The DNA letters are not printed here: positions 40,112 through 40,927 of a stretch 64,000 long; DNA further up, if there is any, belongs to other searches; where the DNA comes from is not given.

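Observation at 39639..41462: Tandem triplet of anchored beta-sandwich proteins with an invariant C-terminal E-x-S-P-I tail, embedded in the polysaccharide export core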

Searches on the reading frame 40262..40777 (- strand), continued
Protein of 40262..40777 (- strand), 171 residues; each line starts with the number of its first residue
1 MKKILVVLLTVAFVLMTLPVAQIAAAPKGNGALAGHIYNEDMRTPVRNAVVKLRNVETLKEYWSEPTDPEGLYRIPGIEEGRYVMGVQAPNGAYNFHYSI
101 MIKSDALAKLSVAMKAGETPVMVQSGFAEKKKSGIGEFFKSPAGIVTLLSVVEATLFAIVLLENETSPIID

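Call 35: fold_search(model_id=the predicted structure, library=pdb)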
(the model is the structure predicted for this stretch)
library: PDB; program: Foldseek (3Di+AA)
matches with E <= 10: 1409; with E <= 0.001: 11
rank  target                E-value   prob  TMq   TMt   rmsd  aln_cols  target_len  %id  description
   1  8bdw_H                1.2e-04  1.00  0.40  0.65   4.6        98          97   23  Crystal structure of CnaB2 domain from Lactobacillus plantarum (released 2023-02-22)
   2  3rkp_A                2.6e-04  1.00  0.37  0.19   5.8       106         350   14  Crystal structure of BcpA*(D312A), the major pilin subunit of Bacillus cereus (released 2012-05-30)
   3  9h68_C                3.3e-04  1.00  0.37  0.17   4.9       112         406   15  Crystal Structure of the spore gernation lytic transglycosylase SleC from Clostridioides difficile in its zymogenic fo (released 2025-02-12)
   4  8bdw_A                3.5e-04  1.00  0.40  0.66   4.5        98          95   23  Crystal structure of CnaB2 domain from Lactobacillus plantarum (released 2023-02-22)
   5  4uzg                  6.1e-04  1.00  0.38  0.24   6.1       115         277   18  Crystal structure of group B streptococcus pilus 2b backbone protein SAK_1440 (released 2015-05-13)
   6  3q1e_D                6.4e-04  1.00  0.34  0.47   5.1       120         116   13  Crystal structure of Y116T/I16A double mutant of 5-hydroxyisourate hydrolase in complex with T4 (released 2011-05-04)
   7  3kpt_A                7.2e-04  1.00  0.38  0.20   5.8       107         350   14  Crystal structure of BcpA, the major pilin subunit of Bacillus cereus (released 2009-11-24)
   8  3qva_D                7.6e-04  1.00  0.35  0.53   4.8       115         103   19  Structure of Klebsiella pneumoniae 5-hydroxyisourate hydrolase (released 2011-08-24)
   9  3qva_B                8.0e-04  1.00  0.36  0.53   4.8       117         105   18  Structure of Klebsiella pneumoniae 5-hydroxyisourate hydrolase (released 2011-08-24)
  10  3iwv_B                9.0e-04  1.00  0.32  0.43   5.7       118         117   16  Crystal structure of Y116T mutant of 5-HYDROXYISOURATE HYDROLASE (TRP) (released 2010-09-01)
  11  3qva_A                9.5e-04  1.00  0.36  0.53   4.5       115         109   18  Structure of Klebsiella pneumoniae 5-hydroxyisourate hydrolase (released 2011-08-24)
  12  9h68_B                1.1e-03  1.00  0.42  0.19   3.4       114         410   13  Crystal Structure of the spore gernation lytic transglycosylase SleC from Clostridioides difficile in its zymogenic fo (released 2025-02-12)
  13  9h68_D                1.1e-03  1.00  0.41  0.19   3.5       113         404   13  Crystal Structure of the spore gernation lytic transglycosylase SleC from Clostridioides difficile in its zymogenic fo (released 2025-02-12)
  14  2trh_A                1.1e-03  1.00  0.41  0.52   5.2       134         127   13  TERTIARY STRUCTURES OF THREE AMYLOIDOGENIC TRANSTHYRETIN VARIANTS AND IMPLICATIONS FOR AMYLOID FIBRIL FORMATION (released 1997-04-21)
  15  1bze_A                1.1e-03  1.00  0.38  0.49   5.9       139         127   15  TERTIARY STRUCTURES OF THREE AMYLOIDOGENIC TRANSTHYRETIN VARIANTS AND IMPLICATIONS FOR AMYLOID FIBRIL FORMATION (released 1998-11-04)
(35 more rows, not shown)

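Call 36: find_encoding_contigs(protein=P0272, flank=10000, max_places=1)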
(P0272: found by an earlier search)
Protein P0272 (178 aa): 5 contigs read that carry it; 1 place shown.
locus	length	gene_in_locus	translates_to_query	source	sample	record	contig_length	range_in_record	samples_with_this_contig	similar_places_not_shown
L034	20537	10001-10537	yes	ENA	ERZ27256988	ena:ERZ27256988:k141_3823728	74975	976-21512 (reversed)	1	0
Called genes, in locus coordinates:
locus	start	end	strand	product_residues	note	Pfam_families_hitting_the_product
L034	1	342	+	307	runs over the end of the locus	PF01073:3Beta_HSD, PF01370:Epimerase, PF02719:Polysacc_synt_2, PF04321:RmlD_sub_bind, PF07993:NAD_binding_4 (faint), PF13460:NAD_binding_10 (weak), PF16363:GDP_Man_Dehyd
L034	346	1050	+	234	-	PF00483:NTP_transferase, PF12804:NTP_transf_3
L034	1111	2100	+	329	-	PF00288:GHMP_kinases_N, PF08544:GHMP_kinases_C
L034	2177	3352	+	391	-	PF00365:PFK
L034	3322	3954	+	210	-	PF13580:SIS_2 (weak)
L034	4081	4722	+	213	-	PF00923:TAL_FSA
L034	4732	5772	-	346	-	-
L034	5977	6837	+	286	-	PF02563:Poly_export, PF10531:SLBB (weak), PF22461:SLBB_2, PF10531:SLBB, PF22461:SLBB_2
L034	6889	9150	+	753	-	PF02706:Wzz, PF13807:GNVR, PF01656:CbiA (weak), PF10609:ParA, PF13614:AAA_31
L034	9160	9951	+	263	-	PF19567:CpsB_CapC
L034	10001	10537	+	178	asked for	-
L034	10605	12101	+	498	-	PF04932:Wzy_C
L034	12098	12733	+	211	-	-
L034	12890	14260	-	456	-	PF24575:TPR_Slam (faint), PF13432:TPR_16 (weak), PF07719:TPR_2 (weak), PF25063:ARM_TT21_C (weak), PF14559:TPR_19 (weak), PF12895:ANAPC3 (weak), PF13432:TPR_16, PF14559:TPR_19 (weak), +10 more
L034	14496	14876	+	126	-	PF00072:Response_reg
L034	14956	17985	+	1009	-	PF01339:CheB_methylest, PF03705:CheR_N, PF01739:CheR, PF13426:PAS_9 (faint), PF28256:CCDC171 (weak), PF13596:PAS_10, PF00989:PAS, PF08448:PAS_4 (weak), +1 more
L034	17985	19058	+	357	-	PF08448:PAS_4 (faint), PF13188:PAS_8 (faint), PF00989:PAS (weak), PF13426:PAS_9, PF08447:PAS_3 (weak)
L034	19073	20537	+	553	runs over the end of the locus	PF00989:PAS, PF08448:PAS_4, PF13426:PAS_9, PF08447:PAS_3 (weak), PF00512:HisKA, PF02518:HATPase_c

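Call 37: find_encoding_contigs(protein=P0271, flank=10000, max_places=1)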
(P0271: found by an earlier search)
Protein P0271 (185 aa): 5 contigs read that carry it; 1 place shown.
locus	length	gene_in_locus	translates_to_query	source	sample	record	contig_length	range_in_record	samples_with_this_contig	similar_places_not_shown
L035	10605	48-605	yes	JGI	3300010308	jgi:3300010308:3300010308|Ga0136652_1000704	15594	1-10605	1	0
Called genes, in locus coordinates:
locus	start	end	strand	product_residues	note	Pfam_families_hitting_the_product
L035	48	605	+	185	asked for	-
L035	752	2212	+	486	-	PF04932:Wzy_C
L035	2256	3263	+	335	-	PF07719:TPR_2 (faint), PF12895:ANAPC3 (faint), PF13428:TPR_14 (weak), PF13432:TPR_16 (weak), PF13371:TPR_9 (faint), PF14559:TPR_19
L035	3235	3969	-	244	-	-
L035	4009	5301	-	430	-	PF04052:TolB_N, PF26549:Tricorn_N, PF26550:Tricorn_2nd, PF07676:PD40, PF26549:Tricorn_N, PF23381:Beta-prop_IFT122_1st, PF25174:Beta-prop_THOC3, PF07676:PD40, +10 more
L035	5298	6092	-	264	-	PF13103:TonB_2, PF03544:TonB_C (weak)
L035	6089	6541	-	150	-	PF02472:ExbD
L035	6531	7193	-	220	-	PF01618:MotA_ExbB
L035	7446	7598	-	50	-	-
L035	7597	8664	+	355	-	PF02386:TrkH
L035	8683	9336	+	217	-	PF02254:TrkA_N, PF03446:NAD_binding_2 (weak), PF03807:F420_oxidored (weak), PF00107:ADH_zinc_N (faint), PF02080:TrkA_C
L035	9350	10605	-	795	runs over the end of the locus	PF00270:DEAD, PF04851:ResIII (weak), PF00271:Helicase_C, PF22982:WHD_HRQ1, PF09369:MZB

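Call 38: find_encoding_contigs(protein=P0275, flank=10000, max_places=1)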
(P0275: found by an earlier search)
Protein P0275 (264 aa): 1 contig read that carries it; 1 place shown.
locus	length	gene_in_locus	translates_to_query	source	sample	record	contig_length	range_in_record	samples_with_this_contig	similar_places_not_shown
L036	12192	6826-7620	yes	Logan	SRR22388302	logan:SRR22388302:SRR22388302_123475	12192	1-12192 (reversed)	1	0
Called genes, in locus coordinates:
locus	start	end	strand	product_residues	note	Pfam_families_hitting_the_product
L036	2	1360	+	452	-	?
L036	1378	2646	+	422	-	PF10082:BBP2_2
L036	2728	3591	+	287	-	PF02563:Poly_export, PF10531:SLBB, PF22461:SLBB_2, PF10531:SLBB, PF22461:SLBB_2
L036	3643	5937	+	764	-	PF02706:Wzz, PF13807:GNVR, PF01656:CbiA, PF10609:ParA (faint), PF13614:AAA_31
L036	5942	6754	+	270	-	PF19567:CpsB_CapC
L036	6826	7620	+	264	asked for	PF13620:CarboxypepD_reg (weak)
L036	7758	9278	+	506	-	PF04932:Wzy_C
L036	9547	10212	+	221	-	-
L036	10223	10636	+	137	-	PF04892:VanZ-LLP1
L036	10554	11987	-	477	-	PF24575:TPR_Slam (faint), PF00515:TPR_1 (faint), PF07719:TPR_2 (faint), PF13432:TPR_16, PF14559:TPR_19 (weak), PF12895:ANAPC3, PF13432:TPR_16 (weak), PF14559:TPR_19, +16 more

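Call 45: list_cluster_members(proteins=[P0179, P0211, P0216, P0224, P0251, P0256, P0258, P0241, P0219, P0254])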
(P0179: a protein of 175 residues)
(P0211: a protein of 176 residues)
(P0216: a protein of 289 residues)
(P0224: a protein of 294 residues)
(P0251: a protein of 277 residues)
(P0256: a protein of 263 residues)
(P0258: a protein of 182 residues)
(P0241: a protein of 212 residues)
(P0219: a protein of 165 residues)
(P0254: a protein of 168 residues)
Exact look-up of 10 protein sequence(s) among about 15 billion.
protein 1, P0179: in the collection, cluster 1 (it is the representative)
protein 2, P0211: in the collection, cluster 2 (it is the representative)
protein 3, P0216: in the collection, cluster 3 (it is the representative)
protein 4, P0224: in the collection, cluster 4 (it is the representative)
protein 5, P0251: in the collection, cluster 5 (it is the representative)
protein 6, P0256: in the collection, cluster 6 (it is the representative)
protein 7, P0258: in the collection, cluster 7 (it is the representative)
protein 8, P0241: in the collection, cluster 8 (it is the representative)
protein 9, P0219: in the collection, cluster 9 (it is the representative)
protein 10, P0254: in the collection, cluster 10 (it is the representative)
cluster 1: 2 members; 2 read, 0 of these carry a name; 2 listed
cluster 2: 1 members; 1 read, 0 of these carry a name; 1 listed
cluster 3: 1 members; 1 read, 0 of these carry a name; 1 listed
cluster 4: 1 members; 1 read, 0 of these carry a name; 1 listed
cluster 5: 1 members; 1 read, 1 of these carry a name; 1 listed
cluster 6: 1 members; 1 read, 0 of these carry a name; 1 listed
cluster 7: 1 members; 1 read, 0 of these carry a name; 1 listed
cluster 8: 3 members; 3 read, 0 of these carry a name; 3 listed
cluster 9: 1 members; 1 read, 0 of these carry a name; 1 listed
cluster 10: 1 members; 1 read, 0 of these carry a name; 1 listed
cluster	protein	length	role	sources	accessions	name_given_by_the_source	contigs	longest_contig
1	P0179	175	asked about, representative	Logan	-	-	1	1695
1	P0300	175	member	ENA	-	-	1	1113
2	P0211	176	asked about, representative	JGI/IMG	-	-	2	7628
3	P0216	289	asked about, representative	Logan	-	-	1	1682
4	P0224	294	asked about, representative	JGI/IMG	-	-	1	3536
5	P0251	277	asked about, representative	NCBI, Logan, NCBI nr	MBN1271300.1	MAG: carboxypeptidase regulatory-like domain-containing protein [Candidatus Aminicenantes ... | carboxypeptidase regulatory-like domain-containing protein [Candidatus Aminicenantes ...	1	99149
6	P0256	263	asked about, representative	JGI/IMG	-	-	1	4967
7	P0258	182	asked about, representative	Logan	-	-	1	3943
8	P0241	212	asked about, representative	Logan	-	-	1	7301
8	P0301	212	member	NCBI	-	-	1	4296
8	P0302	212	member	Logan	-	-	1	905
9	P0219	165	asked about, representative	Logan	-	-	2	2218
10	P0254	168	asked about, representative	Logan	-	-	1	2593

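Call 46: find_encoding_contigs(protein=P0280, flank=10000, max_places=1)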
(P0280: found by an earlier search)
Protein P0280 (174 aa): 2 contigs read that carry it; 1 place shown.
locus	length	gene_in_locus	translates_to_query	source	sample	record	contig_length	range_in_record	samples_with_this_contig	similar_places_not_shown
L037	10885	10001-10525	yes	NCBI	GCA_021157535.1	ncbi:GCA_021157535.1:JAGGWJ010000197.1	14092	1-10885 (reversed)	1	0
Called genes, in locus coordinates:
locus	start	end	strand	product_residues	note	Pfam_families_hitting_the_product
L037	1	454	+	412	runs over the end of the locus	-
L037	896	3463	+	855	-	PF02706:Wzz, PF13807:GNVR, PF01656:CbiA (weak), PF13614:AAA_31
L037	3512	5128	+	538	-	PF04932:Wzy_C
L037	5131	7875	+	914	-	-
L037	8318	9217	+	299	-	-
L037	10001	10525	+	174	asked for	PF13620:CarboxypepD_reg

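Call 47: find_encoding_contigs(protein=P0251, flank=10000, max_places=1)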
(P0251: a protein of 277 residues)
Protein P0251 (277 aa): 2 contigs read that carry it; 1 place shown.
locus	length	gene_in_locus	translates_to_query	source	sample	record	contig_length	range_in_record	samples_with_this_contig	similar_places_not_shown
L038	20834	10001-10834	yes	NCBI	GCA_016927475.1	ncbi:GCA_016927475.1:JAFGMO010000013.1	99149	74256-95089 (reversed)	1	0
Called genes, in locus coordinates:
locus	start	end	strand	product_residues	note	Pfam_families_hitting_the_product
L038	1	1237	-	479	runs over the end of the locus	PF00171:Aldedh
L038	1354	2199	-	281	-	PF01261:AP_endonuc_2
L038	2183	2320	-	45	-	-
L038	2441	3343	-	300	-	PF00515:TPR_1 (faint), PF07719:TPR_2 (faint), PF13174:TPR_6 (faint), PF13181:TPR_8 (faint), PF13424:TPR_12 (faint), PF13428:TPR_14 (faint), PF13432:TPR_16 (faint), PF14559:TPR_19 (faint), +1 more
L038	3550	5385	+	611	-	PF13537:GATase_7, PF00733:Asn_synthase (weak)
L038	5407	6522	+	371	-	PF02350:Epimerase_2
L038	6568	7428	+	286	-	PF02563:Poly_export, PF10531:SLBB, PF22461:SLBB_2, PF10531:SLBB (weak), PF22461:SLBB_2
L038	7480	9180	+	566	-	PF13414:TPR_11 (faint)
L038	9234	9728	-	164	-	-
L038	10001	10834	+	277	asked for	PF13620:CarboxypepD_reg (weak)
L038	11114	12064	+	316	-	PF01041:DegT_DnrJ_EryC1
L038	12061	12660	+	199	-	-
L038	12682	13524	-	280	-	PF17827:PrmC_N, PF05175:MTS, PF01170:UPF0020 (weak), PF13649:Methyltransf_25 (weak), PF13847:Methyltransf_31, PF08242:Methyltransf_12 (faint)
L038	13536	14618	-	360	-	PF03462:PCRF, PF00472:RF-1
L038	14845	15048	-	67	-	PF01197:Ribosomal_L31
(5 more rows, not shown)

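Call 48: find_encoding_contigs(protein=P0211, flank=8000, max_places=1)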
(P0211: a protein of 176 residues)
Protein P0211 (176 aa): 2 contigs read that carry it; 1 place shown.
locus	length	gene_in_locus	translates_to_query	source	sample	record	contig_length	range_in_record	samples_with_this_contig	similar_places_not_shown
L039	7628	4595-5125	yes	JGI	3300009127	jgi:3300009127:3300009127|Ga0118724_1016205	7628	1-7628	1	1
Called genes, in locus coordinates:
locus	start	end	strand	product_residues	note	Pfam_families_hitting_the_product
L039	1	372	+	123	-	?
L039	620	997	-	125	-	-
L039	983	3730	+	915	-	PF04932:Wzy_C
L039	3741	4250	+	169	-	PF04542:Sigma70_r2 (weak), PF08281:Sigma70_r4_2, PF04545:Sigma70_r4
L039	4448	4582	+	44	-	-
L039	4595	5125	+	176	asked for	PF22904:NOMO1-like_2nd (weak)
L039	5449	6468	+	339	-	PF00072:Response_reg, PF08448:PAS_4 (faint), PF00989:PAS, PF13188:PAS_8 (weak)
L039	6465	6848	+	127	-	PF01966:HD, PF13487:HD_5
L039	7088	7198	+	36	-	-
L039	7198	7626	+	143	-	?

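Call 56: find_related_loci(query=A6, collection=metagenome_contigs, flank=10000)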
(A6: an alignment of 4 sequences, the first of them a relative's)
Query A6 (209 aa) in metagenome_contigs; peptide patterns used: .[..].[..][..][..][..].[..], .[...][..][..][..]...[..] (x = any residue, [..] = any of these).
600 stretches matched a pattern (row limit reached: there are more); 18 encode a relative of the query (tblastn E <= 1e-3); 18 distinct loci.
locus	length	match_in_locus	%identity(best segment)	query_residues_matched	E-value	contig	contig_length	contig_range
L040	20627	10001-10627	95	1-209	2e-126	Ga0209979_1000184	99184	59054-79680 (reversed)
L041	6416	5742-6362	56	1-207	6e-74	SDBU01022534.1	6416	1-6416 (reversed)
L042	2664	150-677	47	1-208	2e-51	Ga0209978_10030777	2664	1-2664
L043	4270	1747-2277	46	1-208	2e-50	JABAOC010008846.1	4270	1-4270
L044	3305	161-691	46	1-208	2e-50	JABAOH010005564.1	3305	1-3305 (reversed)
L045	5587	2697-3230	44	1-209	4e-50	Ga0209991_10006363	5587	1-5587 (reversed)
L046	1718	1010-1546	42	5-206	7e-41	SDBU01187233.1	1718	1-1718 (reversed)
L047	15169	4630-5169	42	5-206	5e-40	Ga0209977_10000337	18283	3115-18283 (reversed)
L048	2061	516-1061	41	5-208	6e-40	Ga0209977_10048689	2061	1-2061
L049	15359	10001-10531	42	1-207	2e-37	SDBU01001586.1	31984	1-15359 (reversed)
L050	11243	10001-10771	40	12-208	1e-30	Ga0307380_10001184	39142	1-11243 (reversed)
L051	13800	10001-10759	41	16-209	1e-30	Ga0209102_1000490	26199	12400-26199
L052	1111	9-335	54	14-120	6e-31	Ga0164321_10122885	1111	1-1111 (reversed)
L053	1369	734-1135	44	35-146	9e-28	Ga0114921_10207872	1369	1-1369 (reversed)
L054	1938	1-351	43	66-206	5e-27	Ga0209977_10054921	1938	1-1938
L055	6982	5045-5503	37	10-169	6e-26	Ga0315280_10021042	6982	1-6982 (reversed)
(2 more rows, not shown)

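Call 65: find_homologous_proteins(query=L002:11280-13433:+, max_evalue=0.00001)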
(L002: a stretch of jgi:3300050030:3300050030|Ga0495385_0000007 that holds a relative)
Query L002:11280-13433:+ (718 aa): 841 proteins with E <= 0.00001 among 8000 candidates; the best 120 are listed.
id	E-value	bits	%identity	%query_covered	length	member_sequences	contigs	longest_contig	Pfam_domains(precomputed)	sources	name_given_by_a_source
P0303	0.0e+0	1511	95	100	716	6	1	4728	PF04932.21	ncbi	ncbi:MAG: O-antigen ligase family protein [Candidatus Aminicenantales bacterium]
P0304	0.0e+0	1501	95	100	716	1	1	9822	PF04932.21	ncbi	-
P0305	0.0e+0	1276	80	100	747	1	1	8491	PF04932.21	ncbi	ncbi:MAG: O-antigen ligase family protein [Candidatus Aminicenantales bacterium]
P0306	0.0e+0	1275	82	99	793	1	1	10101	PF04932.21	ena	-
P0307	0.0e+0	1272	79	100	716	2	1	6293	PF04932.21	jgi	-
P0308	0.0e+0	1248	78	100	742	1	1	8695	PF04932.21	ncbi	-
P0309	0.0e+0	1245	79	100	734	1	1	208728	PF04932.21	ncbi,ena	-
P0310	0.0e+0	1244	78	99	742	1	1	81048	PF04932.21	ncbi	-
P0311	0.0e+0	1229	77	100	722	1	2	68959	PF04932.21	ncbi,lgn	-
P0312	0.0e+0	1228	77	100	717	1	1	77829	PF04932.21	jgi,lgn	-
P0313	0.0e+0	1225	77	100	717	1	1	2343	PF04932.21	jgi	-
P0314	0.0e+0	1217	77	100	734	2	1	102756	PF04932.21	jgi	-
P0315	0.0e+0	1206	77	100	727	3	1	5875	PF04932.21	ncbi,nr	ncbi:MAG TPA: O-antigen ligase family protein [Acidobacteriota bacterium]|nr:O-antigen ligase family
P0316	0.0e+0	1199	74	100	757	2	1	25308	PF04932.21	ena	-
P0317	0.0e+0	1198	73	97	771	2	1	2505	PF04932.21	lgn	-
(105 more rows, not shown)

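Call 76: list_cluster_members(proteins=[P0166, P0183, P0185, P0198, P0230, P0165, P0176, P0192, P0242, P0122])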
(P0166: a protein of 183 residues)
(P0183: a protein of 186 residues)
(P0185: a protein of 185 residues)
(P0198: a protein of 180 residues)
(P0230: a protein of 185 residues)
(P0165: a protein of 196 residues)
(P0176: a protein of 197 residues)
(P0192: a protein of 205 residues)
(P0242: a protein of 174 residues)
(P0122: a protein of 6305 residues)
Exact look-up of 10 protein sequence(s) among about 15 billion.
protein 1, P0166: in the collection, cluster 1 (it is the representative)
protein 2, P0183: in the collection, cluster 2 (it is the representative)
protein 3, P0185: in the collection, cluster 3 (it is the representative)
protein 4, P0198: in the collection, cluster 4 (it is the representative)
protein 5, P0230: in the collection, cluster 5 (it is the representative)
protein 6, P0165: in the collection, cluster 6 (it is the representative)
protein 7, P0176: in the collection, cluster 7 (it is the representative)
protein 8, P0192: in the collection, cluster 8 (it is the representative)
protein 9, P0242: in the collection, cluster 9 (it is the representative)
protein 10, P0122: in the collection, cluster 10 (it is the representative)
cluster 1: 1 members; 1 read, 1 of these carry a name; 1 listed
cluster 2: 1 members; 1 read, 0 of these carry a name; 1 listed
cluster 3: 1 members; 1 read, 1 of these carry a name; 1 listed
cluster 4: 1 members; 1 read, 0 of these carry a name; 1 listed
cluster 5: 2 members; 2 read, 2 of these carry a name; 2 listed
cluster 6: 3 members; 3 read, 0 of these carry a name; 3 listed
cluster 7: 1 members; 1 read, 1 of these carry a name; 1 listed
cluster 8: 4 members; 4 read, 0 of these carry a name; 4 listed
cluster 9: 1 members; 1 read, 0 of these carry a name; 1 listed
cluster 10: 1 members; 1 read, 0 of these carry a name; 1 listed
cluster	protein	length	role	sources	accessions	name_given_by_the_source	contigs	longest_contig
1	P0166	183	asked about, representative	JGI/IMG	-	hypothetical protein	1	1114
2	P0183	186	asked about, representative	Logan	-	-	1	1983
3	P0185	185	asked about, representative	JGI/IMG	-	hypothetical protein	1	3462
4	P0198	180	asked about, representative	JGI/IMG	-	-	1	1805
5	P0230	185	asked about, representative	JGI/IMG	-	hypothetical protein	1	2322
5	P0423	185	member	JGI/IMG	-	hypothetical protein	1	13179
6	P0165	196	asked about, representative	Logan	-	-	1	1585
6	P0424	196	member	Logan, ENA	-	-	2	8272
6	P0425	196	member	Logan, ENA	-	-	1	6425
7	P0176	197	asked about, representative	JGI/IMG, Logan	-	hypothetical protein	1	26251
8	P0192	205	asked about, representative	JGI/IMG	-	-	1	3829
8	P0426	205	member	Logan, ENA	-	-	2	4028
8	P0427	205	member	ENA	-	-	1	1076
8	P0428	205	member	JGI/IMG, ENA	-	-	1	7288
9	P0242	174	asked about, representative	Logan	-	-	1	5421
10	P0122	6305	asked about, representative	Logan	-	-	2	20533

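Call 77: find_encoding_contigs(protein=P0176, flank=10000, max_places=1)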
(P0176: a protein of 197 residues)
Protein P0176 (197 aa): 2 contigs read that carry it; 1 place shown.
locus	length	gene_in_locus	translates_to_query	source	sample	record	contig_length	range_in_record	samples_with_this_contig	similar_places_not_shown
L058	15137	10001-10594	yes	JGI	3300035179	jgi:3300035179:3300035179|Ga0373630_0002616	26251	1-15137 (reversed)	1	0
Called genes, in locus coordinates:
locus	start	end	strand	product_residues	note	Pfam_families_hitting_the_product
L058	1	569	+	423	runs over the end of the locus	PF13439:Glyco_transf_4 (faint), PF00534:Glycos_transf_1, PF13692:Glyco_trans_1_4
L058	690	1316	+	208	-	PF01728:FtsJ (weak), PF13489:Methyltransf_23, PF13649:Methyltransf_25, PF13847:Methyltransf_31 (weak), PF08241:Methyltransf_11 (weak), PF08242:Methyltransf_12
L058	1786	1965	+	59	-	-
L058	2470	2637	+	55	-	-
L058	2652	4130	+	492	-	PF02310:B12-binding, PF04055:Radical_SAM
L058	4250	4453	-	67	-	-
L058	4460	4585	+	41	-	-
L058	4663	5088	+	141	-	PF13384:HTH_23, PF13518:HTH_28, PF13551:HTH_29 (weak), PF13565:HTH_32 (weak)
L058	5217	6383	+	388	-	PF13439:Glyco_transf_4 (weak), PF09314:DUF1972, PF00534:Glycos_transf_1, PF13692:Glyco_trans_1_4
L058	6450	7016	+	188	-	PF13727:CoA_binding_3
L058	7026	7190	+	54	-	-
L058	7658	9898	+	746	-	PF02706:Wzz, PF13807:GNVR, PF10609:ParA (weak), PF01656:CbiA (weak), PF13614:AAA_31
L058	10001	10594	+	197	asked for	-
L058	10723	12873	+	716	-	PF04932:Wzy_C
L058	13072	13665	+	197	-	-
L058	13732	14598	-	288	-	-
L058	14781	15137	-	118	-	?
